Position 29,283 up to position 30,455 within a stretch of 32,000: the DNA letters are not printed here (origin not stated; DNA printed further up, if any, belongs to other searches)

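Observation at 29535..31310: Orphan ParA ATPase operonic with two putative cyclic-dinucleotide receptors (ComFB and a MotI-like PilZ)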

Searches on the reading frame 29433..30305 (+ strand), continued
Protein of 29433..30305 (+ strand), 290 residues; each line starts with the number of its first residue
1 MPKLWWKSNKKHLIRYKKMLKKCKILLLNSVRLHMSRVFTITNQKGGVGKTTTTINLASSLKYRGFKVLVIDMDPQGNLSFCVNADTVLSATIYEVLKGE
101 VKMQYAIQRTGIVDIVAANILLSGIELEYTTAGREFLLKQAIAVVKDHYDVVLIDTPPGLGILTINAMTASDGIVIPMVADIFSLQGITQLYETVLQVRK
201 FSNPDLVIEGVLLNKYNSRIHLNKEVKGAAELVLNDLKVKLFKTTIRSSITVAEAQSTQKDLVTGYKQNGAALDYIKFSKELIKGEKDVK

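Call 31: search_solved_structures(query=window:29535-30302:+, max_evalue=1e-10, show_alignments=2)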
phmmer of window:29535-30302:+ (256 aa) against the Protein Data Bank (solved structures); distinct sequences matched with E-value up to 1e-10: 16.
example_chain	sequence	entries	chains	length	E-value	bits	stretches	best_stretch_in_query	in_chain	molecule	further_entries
4pfs_A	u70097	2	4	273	3.3e-43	151.1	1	1-251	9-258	Cobyrinic Acid a,c-diamide synthase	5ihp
5if9_A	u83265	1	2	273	6.6e-43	150.1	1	2-251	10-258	Cobyrinic Acid a,c-diamide synthase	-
8ray_B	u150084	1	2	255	1.6e-42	148.9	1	2-251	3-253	ParA family protein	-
6iub_A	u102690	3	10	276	4.5e-35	124.5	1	1-250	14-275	SpoOJ regulator (Soj)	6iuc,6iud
8jmj_A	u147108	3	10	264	5.1e-34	121.1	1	1-250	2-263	SpoOJ regulator (Soj)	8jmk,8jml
1wcv_1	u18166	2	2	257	9.4e-34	120.2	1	5-248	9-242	SEGREGATION PROTEIN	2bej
2bek_A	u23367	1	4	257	1.2e-32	116.5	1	5-248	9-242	SEGREGATION PROTEIN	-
1ion_A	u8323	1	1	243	5.9e-18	68.5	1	1-183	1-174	PROBABLE CELL DIVISION INHIBITOR MIND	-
3k9g_A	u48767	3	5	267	3.1e-17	66.2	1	3-158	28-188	PF-32 protein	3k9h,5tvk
1g3q_A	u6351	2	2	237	5.1e-17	65.4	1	1-183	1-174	CELL DIVISION INHIBITOR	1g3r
7dut_A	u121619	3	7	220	2.8e-14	56.5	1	4-162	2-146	SOJ protein (Soj)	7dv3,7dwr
6non_A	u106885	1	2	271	1.5e-12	50.8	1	5-167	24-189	Cobyrinic acid ac-diamide synthase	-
6noo_A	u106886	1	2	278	1.6e-12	50.7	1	5-167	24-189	Maintenance of carboxysome positioning A protein, MCDA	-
2oze_A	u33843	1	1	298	1.1e-11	48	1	10-176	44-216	Orf delta'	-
6nop_B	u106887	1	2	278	2.1e-11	47.1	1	5-167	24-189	Cobyrinic acid ac-diamide synthase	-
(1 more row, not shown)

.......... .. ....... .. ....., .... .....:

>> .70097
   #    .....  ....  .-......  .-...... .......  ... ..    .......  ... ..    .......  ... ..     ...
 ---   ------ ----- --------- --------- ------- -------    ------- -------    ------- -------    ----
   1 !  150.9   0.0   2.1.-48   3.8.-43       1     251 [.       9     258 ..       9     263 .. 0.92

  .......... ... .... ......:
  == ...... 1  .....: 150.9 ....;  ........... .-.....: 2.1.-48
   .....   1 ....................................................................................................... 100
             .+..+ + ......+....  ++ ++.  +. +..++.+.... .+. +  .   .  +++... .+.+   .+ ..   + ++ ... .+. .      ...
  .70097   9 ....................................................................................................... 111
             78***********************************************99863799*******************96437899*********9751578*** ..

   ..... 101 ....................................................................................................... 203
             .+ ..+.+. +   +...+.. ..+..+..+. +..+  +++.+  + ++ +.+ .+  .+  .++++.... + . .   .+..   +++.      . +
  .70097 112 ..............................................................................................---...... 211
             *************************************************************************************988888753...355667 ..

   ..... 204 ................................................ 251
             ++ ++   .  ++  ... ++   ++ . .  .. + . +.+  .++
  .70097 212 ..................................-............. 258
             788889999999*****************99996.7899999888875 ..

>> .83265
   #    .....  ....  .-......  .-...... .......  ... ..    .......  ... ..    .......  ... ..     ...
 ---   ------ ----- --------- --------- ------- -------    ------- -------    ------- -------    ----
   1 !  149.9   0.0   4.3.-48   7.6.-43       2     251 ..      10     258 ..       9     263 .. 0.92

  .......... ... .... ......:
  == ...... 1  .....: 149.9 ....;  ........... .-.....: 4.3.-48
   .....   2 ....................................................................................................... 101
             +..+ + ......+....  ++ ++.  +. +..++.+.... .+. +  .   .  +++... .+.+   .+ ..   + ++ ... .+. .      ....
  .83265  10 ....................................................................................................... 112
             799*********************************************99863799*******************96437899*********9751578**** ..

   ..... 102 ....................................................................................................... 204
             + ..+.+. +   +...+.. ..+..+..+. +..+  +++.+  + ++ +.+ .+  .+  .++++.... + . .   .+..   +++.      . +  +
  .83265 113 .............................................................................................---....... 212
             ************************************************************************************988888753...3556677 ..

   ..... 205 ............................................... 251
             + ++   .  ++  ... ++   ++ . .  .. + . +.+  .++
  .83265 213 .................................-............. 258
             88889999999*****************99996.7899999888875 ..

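Call 42: search_solved_structures(query=window:29535-30302:+, max_evalue=1e-30, show_alignments=5)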
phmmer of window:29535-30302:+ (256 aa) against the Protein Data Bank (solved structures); distinct sequences matched with E-value up to 1e-30: 7.
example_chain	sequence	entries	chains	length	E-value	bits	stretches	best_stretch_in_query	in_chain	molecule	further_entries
4pfs_A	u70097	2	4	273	3.3e-43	151.1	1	1-251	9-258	Cobyrinic Acid a,c-diamide synthase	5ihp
5if9_A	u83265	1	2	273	6.6e-43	150.1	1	2-251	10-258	Cobyrinic Acid a,c-diamide synthase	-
8ray_B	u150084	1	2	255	1.6e-42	148.9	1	2-251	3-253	ParA family protein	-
6iub_A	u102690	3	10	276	4.5e-35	124.5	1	1-250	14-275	SpoOJ regulator (Soj)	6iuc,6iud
8jmj_A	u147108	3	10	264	5.1e-34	121.1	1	1-250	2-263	SpoOJ regulator (Soj)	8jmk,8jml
1wcv_1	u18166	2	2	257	9.4e-34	120.2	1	5-248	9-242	SEGREGATION PROTEIN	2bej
2bek_A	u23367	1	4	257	1.2e-32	116.5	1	5-248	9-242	SEGREGATION PROTEIN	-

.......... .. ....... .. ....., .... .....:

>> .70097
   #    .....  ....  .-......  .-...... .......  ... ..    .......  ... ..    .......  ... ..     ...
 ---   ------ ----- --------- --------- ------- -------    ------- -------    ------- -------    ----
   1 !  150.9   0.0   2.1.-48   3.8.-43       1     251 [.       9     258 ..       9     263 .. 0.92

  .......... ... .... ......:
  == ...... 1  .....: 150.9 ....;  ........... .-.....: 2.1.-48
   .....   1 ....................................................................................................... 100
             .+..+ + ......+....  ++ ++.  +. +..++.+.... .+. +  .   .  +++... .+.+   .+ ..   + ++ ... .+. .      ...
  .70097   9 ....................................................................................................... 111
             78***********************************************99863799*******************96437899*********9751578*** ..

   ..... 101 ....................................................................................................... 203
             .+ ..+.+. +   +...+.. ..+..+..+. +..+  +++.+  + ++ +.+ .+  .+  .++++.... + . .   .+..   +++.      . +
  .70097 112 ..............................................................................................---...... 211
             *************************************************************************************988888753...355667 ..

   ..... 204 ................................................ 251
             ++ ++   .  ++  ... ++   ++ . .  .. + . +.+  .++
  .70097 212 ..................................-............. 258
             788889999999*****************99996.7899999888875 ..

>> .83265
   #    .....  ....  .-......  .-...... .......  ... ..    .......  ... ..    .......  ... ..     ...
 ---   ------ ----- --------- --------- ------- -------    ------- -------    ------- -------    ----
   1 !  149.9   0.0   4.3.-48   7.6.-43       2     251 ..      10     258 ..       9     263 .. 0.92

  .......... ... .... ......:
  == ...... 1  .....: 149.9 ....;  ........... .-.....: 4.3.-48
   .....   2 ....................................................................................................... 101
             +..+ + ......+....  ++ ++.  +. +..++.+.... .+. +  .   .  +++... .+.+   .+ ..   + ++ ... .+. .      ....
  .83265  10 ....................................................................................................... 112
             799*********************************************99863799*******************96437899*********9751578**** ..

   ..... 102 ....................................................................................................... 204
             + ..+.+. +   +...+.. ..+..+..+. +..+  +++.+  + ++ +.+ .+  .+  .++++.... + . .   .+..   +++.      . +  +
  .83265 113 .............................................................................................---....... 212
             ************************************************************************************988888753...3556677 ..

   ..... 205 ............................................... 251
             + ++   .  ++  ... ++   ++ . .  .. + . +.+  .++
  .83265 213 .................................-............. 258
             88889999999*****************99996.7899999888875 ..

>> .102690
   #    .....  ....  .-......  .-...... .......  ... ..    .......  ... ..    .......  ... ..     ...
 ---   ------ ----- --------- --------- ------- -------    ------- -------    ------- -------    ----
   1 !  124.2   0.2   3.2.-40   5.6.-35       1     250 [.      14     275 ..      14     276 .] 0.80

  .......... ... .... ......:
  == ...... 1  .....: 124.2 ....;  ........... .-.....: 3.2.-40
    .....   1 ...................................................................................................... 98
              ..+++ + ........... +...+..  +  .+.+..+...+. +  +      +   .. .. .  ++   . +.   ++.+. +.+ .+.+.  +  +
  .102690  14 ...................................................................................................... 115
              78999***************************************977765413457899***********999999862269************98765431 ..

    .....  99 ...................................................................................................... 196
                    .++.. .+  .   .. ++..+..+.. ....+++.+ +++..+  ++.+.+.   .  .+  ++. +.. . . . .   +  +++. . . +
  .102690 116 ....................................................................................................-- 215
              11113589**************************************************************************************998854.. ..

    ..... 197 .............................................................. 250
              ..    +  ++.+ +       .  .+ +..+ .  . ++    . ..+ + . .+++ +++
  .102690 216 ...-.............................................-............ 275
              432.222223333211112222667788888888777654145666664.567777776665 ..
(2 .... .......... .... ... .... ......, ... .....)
